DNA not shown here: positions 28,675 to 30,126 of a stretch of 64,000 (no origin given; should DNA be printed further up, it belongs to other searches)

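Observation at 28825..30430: Uncharacterised two-gene module: S26B (SipW-like) peptidase translationally coupled to an NTP_transf_5 nucleotidyltransferase, co-transcribed with the EBP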

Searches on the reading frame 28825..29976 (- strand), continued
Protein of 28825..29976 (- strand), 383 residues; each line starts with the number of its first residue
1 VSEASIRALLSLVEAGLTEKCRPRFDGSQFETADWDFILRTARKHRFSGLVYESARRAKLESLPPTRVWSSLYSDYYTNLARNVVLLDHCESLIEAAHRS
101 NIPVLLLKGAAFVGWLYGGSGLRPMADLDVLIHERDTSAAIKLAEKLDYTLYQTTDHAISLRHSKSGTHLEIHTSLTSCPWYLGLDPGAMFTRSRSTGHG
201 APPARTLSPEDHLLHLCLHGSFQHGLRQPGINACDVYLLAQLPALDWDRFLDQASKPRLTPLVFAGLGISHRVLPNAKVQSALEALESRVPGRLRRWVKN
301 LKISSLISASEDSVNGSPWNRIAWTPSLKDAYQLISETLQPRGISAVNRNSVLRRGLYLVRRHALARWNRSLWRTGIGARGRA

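Call 23: find_encoding_contigs(protein=P0124, flank=8000, max_places=1)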
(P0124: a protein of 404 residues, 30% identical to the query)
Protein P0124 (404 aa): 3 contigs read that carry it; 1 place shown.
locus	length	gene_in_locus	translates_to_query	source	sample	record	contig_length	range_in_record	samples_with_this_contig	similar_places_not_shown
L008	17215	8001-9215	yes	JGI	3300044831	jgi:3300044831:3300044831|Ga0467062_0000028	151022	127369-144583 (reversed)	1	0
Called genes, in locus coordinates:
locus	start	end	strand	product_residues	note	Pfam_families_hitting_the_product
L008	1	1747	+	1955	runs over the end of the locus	PF01364:Peptidase_C25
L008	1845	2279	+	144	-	PF13471:Transglut_core3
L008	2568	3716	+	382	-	PF06325:PrmA, PF13489:Methyltransf_23 (weak), PF02475:TRM5-TYW2_MTfase (weak), PF13649:Methyltransf_25, PF08241:Methyltransf_11 (weak), PF22528:PRMT_C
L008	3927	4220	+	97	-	PF05402:PqqD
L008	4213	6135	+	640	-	PF13522:GATase_6, PF13537:GATase_7, PF00733:Asn_synthase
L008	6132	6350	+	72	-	-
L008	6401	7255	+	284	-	-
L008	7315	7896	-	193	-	-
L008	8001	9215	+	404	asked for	PF14907:NTP_transf_5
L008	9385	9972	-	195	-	PF10469:AKAP7_NLS, PF02834:LigT_PEase, PF13563:2_5_RNA_ligase2, PF02834:LigT_PEase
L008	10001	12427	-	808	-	PF01804:Penicil_amidase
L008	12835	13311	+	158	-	-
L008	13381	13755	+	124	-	-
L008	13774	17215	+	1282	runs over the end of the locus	PF25023:TEN_YD-shell (weak), PF05593:RHS_repeat (weak), PF25023:TEN_YD-shell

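Call 37: find_related_loci(query=A5, collection=genome_contigs, flank=10000)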
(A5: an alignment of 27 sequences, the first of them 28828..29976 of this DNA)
Query A5 (383 aa) in genome_contigs; peptide patterns used: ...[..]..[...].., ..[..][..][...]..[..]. (x = any residue, [..] = any of these).
101 stretches matched a pattern; 12 encode a relative of the query (tblastn E <= 1e-3); 12 distinct loci.
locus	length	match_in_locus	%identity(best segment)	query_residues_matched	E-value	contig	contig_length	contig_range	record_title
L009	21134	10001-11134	46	1-380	5e-111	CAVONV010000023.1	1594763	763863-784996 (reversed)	MAG: uncultured Acidobacteriota bacterium isolate MFD09964.bin.1.111 genome assembly, contig: contig_6338, whole genome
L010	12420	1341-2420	49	10-365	5e-109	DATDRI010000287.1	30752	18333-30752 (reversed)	MAG TPA_asm: Vicinamibacteria bacterium isolate SMAG_U7973 k141_1744452, whole genome shotgun sequence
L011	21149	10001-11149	49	1-382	2e-107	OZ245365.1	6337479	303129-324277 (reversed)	MAG: Candidatus Marinacidobacterales bacterium isolate 428a867e-cc31-4725-90fc-edcd7ced3517 genome assembly, chromosome:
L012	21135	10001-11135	46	13-377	3e-84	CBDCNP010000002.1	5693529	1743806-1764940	MAG: Candidatus Marinacidobacterales bacterium isolate 830f3ca3-a0f5-4ab1-83b9-294b1c63e4d0 genome assembly, contig: con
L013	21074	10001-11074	37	1-364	2e-64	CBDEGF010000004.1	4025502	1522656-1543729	MAG: Candidatus Marinacidobacterales bacterium isolate c082ba49-c445-4dc2-813e-242f56799b7a genome assembly, contig: con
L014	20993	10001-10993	38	31-366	9e-58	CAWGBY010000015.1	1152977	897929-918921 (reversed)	MAG: uncultured Acidobacteriota bacterium isolate MFD06229.bin.2.215 genome assembly, contig: contig_25320, whole genome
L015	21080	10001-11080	36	4-366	5e-57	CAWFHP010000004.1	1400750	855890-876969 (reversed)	MAG: uncultured Acidobacteriota bacterium isolate MFD05684.bin.1.164 genome assembly, contig: contig_19229, whole genome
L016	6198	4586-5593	36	34-366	3e-56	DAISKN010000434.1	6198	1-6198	MAG TPA_asm: Acidobacteriota bacterium isolate CTOTU25575 NODE_8116_length_6198_cov_4.380759, whole genome shotgun seque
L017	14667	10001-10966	38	9-325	6e-56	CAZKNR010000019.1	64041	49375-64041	MAG TPA_asm: uncultured Acidobacteriota bacterium isolate binchicken_co165_16 genome assembly, contig: k141_136863, whol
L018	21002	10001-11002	37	34-366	2e-54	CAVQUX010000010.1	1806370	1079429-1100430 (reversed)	MAG: uncultured Acidobacteriota bacterium isolate MFD10007.bin.1.37 genome assembly, contig: contig_13365, whole genome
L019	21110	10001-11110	38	10-374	9e-68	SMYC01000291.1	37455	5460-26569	MAG: Acidobacteria bacterium isolate N075bin57 k141_1755170, whole genome shotgun sequence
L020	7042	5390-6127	27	5-250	6e-16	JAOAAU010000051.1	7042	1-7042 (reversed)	MAG: Clostridia bacterium isolate SKW158 k141_1158812, whole genome shotgun sequence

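Call 40: search_dna_similar(query=window:28828-29976:-, collection=plasmids, mode=protein, max_evalue=0.001, max_rows=25)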
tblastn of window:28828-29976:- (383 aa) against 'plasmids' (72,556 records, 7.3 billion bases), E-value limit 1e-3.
Records with a match: 10; places in all: 10; records where one place covers at least 80% of the query: 0.
Best place of each record, by identity: <60% 10.
By first word of the organism name: Azospirillum 2; Thalassobaculum 1; Streptosporangium 1; Halopiger 1; Streptomyces 1; Gemmatirosa 1; Paenibacillus 1; Priestia 1; Deinococcus 1.
By predicted mobility (MOB-suite, as given by PLSDB): non-mobilizable 9; mobilizable 1.
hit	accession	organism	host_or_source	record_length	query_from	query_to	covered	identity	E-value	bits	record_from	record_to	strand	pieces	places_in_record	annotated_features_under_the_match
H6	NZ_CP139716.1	Thalassobaculum sp. OXR-137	Bacterial Culture,hydrothermal vent ...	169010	5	294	76%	26.0%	1e-7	61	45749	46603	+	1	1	nucleotidyltransferase family protein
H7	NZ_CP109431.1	Streptosporangium sp. NBC_01495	-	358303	34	291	67%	26.7%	2e-7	61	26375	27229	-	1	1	nucleotidyltransferase family protein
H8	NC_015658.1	Halopiger xanaduensis SH-6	sediment of Lake Shangmatala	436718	34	312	73%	24.3%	1e-10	71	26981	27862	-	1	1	nucleotidyltransferase family protein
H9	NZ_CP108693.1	Streptomyces anulatus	-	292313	5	254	65%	26.9%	1e-5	55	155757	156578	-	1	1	nucleotidyltransferase family protein | hypothetical protein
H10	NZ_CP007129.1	Gemmatirosa kalamazoonensis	-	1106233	34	289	67%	25.8%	9e-5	52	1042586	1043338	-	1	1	record has no annotation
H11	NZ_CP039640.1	Azospirillum sp. TSH100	soil,soil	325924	28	256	60%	26.8%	4e-4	50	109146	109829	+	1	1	nucleotidyltransferase family protein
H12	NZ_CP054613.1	Paenibacillus cellulosilyticus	cell culture,soil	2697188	31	225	51%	28.8%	9e-10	68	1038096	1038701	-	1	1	none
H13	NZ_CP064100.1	Priestia aryabhattai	cell culture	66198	25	225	52%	26.3%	2e-5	55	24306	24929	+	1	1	nucleotidyltransferase family protein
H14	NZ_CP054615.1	Azospirillum oryzae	cell culture,soil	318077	34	224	50%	26.1%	4e-4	50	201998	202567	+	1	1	nucleotidyltransferase family protein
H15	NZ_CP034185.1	Deinococcus psychrotolerans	whole organism,R2A medium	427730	70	173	27%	31.5%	3e-4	51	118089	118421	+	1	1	lasso peptide biosynthesis B2 protein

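Call 44: get_annotated_region(hit=H13, flank=8000)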
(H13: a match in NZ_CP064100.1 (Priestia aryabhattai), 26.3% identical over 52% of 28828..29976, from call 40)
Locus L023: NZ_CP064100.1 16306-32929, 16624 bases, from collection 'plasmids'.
description: Priestia aryabhattai strain B2 plasmid pB2.3, complete sequence
organism: Priestia aryabhattai (NCBI taxid 412384)
taxonomy: Bacteria; Bacillota; Bacilli; Bacillales; Bacillaceae; Priestia; Priestia aryabhattai
host: -; source: cell culture; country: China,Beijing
typing (MOB-suite, as given by PLSDB): non-mobilizable
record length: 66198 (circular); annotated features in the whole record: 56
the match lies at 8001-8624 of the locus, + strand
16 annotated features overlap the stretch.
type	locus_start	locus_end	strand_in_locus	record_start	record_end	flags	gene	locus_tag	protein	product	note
CDS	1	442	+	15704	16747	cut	galE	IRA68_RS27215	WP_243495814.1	UDP-glucose 4-epimerase GalE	GO:0006012 - galactose metabolic process [Evidence IEA]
CDS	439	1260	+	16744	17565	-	-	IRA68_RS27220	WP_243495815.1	glycosyltransferase family 2 protein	-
CDS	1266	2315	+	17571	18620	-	-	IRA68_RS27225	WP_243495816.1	glycosyltransferase family 4 protein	-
CDS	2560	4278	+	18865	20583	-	-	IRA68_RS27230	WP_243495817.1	hypothetical protein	-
CDS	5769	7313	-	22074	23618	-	-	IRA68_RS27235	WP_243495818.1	hypothetical protein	-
CDS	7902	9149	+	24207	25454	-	-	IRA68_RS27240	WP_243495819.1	nucleotidyltransferase family protein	-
CDS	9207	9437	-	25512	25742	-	-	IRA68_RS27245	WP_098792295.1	hypothetical protein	-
CDS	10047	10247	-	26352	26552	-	-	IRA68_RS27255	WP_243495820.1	helix-turn-helix transcriptional regulator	-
CDS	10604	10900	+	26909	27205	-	-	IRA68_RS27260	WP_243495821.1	hypothetical protein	-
CDS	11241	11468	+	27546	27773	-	-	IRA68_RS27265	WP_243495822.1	hypothetical protein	-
CDS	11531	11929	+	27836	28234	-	-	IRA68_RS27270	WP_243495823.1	hypothetical protein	-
CDS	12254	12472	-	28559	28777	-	-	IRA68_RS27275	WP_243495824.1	helix-turn-helix domain-containing protein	-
CDS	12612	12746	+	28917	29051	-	-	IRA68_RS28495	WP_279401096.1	hypothetical protein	-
CDS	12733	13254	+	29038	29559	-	-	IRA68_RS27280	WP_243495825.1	hypothetical protein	-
CDS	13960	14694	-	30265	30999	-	-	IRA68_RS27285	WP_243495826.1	MerR family transcriptional regulator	GO:0006355 - regulation of DNA-templated transcription [Evidence IEA]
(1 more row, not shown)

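Call 45: get_annotated_region(hit=H6, flank=8000)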
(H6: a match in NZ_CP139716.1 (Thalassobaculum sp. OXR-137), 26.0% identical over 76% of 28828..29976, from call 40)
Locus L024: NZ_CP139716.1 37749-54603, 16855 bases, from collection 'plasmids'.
description: Thalassobaculum sp. OXR-137 plasmid unnamed01, complete sequence
organism: Thalassobaculum sp. OXR-137 (NCBI taxid 3100173)
taxonomy: Bacteria; Pseudomonadota; Alphaproteobacteria; Rhodospirillales; Thalassobaculaceae; Thalassobaculum; Thalassobaculum sp. OXR-137
host: -; source: Bacterial Culture,hydrothermal vent plume; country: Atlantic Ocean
typing (MOB-suite, as given by PLSDB): mobilizable; relaxase MOBQ
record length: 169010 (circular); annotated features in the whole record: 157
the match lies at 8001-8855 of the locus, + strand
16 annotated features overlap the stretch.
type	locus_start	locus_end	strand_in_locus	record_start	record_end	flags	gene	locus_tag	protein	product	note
CDS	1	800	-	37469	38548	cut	-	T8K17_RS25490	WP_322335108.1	hypothetical protein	-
CDS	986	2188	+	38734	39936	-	-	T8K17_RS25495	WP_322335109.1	glycosyltransferase family 4 protein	-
CDS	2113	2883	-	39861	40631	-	-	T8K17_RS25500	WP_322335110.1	FkbM family methyltransferase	-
CDS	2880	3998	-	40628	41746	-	-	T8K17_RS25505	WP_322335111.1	glycosyltransferase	-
CDS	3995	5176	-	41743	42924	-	-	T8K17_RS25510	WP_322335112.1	glycosyltransferase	-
CDS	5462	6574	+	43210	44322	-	-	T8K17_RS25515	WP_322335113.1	glycosyltransferase family 4 protein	-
CDS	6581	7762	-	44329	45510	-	-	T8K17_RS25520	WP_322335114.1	glycosyltransferase family 4 protein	-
CDS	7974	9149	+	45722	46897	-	-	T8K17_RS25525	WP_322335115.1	nucleotidyltransferase family protein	-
CDS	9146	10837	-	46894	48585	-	-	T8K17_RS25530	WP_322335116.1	ABC transporter ATP-binding protein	-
CDS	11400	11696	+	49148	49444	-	-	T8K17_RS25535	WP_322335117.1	PqqD family protein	-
CDS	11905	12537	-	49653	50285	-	-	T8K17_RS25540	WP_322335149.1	lasso peptide biosynthesis B2 protein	-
CDS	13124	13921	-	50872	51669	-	-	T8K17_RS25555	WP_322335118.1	hypothetical protein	-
CDS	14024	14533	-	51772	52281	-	-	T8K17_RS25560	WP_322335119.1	hypothetical protein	-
CDS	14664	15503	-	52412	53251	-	-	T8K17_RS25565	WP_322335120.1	sulfotransferase domain-containing protein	-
CDS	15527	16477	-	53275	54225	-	-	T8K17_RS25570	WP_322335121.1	hypothetical protein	-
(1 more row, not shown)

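Call 56: predict_structure(alignment_id=A5)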
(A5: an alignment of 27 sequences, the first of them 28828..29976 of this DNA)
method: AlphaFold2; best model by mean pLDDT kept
length: 383 residues; sequences in the alignment: 27
mean_pLDDT: 87.5   pTM: 0.87
mean pLDDT of the five models: 87.5, 86.5, 86.0, 84.9, 84.2
residues with pLDDT >= 90: 246; 70-90: 98; 50-70: 27; < 50: 12
segments of 3 or more residues with pLDDT < 50: 372-383
pLDDT, mean of each block of 10 residues (from residue 1): 86 87 66 92 96 92 94 97 95 94 93 88 93 94 97 88 96 92 91 81 87 94 85 96 95 95 96 96 97 93 90 81 87 88 63 79 63 44 34
secondary structure, 60 per line:
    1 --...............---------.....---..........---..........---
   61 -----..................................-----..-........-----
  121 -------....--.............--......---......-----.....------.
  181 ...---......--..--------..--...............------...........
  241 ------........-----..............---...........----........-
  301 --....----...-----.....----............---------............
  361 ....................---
elements in order: H3-17 H27-31 H35-44 H48-57 H66-99 H108-115 E128-131 H134-146 E149-154 E158-163 E169-173 H180-183 H187-192 H209-223 H230-240 H247-254 H260-273 H277-287 H292-299 H303-306 H319-323 H328-339 H349-380

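Call 59: fold_search(model_id=the predicted structure, library=pdb)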
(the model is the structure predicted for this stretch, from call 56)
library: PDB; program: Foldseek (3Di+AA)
matches with E <= 10: 394; with E <= 0.001: 6
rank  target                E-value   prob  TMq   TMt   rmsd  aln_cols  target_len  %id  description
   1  5uvd                  9.6e-05  1.00  0.33  0.53   8.9       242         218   19  Crystal structure of an antigenic nucleotidyltransferase-like protein from Paracoccidioides brasiliensis (released 2018-01-31)
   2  5cfu                  4.8e-04  1.00  0.29  0.60   9.1       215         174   16  Crystal Structure of ANT(2")-Ia in complex with adenylyl-2"-tobramycin (released 2016-07-20)
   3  5kqj_MODEL_1_A        5.3e-04  1.00  0.30  0.58   9.1       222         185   16  Solution Structure of Antibiotic-Resistance Factor ANT(2'')-Ia Reveals Substrate-Regulated Conformation Dynami (released 2017-07-12)
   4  4wqk                  5.5e-04  1.00  0.35  0.70   3.9       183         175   15  Crystal structure of aminoglycoside nucleotidylyltransferase ANT(2")-Ia, apo form (released 2014-11-12)
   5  4fo1_A                6.1e-04  1.00  0.29  0.64   5.4       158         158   18  Crystal structure of lincosamide antibiotic adenylyltransferase LnuA, apo (released 2012-07-04)
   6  4xje                  9.7e-04  1.00  0.31  0.63   9.0       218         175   15  CRYSTAL STRUCTURE OF ANT(2") IN COMPLEX WITH AMP AND TOBRAMYCIN (released 2016-01-20)
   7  5cfs                  1.3e-03  1.00  0.36  0.72   4.0       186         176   14  Crystal Structure of ANT(2")-Ia in complex with AMPCPP and tobramycin (released 2016-03-16)
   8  4hx0                  3.6e-03  1.00  0.29  0.62   4.2       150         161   13  Crystal structure of a putative nucleotidyltransferase (TM1012) from Thermotoga maritima at 1.87 A resolution (released 2013-09-11)
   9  3hj4_B                6.1e-03  0.85  0.22  0.22  16.9       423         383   10  Minor Editosome-Associated TUTase 1 (released 2010-05-12)
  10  6l8k                  6.7e-03  0.97  0.22  0.25  12.1       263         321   11  Structure of URT1 in complex with UTP (released 2020-01-29)
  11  3h37_B                8.5e-03  0.98  0.30  0.28  17.0       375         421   12  The structure of CCA-adding enzyme apo form I (released 2009-10-13)
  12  3hj1_A                1.3e-02  0.72  0.22  0.22  19.0       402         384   11  Minor Editosome-Associated TUTase 1 with bound UTP (released 2010-05-12)
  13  3hiy_A                1.6e-02  0.44  0.17  0.17  19.3       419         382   10  Minor Editosome-Associated TUTase 1 with bound UTP and Mg (released 2010-05-12)
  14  5hc9_B                1.7e-02  0.77  0.20  0.19  19.9       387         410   10  Thermotoga maritima CCA-adding enzyme complexed with tRNA_CCA (released 2016-04-27)
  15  3hj1_B                1.8e-02  0.72  0.23  0.22  17.1       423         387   10  Minor Editosome-Associated TUTase 1 with bound UTP (released 2010-05-12)
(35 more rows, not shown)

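Call 96: search_protein_families(library=padloc, proteins=[window:28825-29976:-], max_evalue=0.01)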
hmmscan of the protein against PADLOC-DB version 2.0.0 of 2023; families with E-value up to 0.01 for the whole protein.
window:28825-29976:- (383 aa): 0 families
